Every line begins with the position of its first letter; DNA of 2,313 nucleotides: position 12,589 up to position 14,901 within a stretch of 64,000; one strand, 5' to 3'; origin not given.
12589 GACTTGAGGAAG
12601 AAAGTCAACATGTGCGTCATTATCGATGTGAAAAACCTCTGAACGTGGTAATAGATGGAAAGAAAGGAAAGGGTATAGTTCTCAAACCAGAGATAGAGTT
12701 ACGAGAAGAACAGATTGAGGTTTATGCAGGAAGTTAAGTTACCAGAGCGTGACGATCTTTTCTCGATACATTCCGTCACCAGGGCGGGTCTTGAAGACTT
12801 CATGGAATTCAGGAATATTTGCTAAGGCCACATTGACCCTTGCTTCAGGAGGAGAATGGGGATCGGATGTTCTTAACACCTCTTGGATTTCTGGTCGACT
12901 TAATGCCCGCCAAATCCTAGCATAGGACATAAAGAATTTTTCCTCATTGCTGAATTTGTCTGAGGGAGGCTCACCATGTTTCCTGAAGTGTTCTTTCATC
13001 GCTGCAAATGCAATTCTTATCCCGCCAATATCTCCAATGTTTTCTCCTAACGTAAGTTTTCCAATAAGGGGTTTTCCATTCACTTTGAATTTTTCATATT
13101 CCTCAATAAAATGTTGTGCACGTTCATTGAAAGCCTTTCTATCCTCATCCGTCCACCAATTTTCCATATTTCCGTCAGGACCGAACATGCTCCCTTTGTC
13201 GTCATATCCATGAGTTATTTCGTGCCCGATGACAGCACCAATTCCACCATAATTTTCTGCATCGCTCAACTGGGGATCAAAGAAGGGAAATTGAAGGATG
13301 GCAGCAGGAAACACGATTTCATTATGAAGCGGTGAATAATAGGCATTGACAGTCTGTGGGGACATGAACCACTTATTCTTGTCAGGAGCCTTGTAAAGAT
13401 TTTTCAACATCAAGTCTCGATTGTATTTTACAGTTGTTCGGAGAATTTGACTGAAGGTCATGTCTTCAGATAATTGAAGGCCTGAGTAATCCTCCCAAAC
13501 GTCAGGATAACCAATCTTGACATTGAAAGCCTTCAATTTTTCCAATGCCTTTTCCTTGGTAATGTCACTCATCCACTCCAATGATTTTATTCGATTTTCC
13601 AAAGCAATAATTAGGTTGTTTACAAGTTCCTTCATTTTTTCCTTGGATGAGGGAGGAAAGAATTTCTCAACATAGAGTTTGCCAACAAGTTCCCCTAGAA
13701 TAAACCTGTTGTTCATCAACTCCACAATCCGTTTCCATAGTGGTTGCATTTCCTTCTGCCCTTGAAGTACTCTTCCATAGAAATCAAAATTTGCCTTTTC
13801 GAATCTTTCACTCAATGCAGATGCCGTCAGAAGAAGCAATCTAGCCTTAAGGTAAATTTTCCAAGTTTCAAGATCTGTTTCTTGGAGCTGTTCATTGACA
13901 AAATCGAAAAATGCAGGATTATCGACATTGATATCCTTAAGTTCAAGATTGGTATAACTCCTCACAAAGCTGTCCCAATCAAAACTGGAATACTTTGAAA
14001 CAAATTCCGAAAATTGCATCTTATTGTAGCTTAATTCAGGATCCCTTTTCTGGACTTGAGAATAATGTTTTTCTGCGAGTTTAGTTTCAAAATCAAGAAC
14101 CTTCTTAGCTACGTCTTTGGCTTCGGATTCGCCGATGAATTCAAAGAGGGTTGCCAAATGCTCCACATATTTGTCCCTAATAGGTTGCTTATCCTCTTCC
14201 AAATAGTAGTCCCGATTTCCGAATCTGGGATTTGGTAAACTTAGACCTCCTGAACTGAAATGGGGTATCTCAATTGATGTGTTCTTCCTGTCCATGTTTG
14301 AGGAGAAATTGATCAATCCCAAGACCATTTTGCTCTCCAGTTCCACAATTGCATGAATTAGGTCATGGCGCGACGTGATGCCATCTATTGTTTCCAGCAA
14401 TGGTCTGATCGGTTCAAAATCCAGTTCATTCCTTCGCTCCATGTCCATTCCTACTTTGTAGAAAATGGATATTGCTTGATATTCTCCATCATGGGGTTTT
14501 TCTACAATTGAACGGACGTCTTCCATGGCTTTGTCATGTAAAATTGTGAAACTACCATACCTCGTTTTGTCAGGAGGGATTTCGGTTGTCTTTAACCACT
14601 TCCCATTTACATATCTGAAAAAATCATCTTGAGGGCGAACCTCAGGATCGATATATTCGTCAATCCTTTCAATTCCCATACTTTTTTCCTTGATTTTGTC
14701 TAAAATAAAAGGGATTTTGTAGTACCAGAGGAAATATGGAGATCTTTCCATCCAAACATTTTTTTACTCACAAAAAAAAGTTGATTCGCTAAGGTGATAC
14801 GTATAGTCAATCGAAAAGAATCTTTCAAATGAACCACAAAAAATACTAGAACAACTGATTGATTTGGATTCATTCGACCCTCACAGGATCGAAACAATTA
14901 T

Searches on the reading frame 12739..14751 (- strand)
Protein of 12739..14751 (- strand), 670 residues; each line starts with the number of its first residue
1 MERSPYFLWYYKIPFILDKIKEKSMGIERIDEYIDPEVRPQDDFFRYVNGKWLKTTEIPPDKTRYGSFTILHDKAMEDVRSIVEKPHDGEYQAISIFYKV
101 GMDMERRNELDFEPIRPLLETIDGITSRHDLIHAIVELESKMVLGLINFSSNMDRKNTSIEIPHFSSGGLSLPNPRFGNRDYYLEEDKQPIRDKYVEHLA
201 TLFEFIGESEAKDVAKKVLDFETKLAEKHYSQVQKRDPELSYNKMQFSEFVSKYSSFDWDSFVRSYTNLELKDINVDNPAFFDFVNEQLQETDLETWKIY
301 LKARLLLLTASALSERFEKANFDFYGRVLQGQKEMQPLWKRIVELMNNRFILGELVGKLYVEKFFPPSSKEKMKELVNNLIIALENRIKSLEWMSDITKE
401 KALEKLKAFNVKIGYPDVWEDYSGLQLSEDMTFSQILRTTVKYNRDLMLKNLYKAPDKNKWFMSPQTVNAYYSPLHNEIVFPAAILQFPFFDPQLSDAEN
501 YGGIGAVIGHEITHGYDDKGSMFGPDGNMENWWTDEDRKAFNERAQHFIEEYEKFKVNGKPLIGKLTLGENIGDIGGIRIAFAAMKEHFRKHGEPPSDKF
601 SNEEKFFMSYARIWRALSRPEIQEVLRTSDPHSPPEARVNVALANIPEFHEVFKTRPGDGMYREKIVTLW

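Call 32: search_protein_families(library=pfam, proteins=[window:12739-14751:-], max_evalue=0.0001)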
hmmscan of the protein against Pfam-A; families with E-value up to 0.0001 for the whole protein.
window:12739-14751:- (670 aa): 2 families
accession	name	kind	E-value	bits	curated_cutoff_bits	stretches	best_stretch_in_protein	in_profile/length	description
PF05649.18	Peptidase_M13_N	-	1.1e-110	371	32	1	40-416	1-381/381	Peptidase family M13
PF01431.27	Peptidase_M13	-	7.4e-64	215.6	24.5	1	469-665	1-201/205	Peptidase family M13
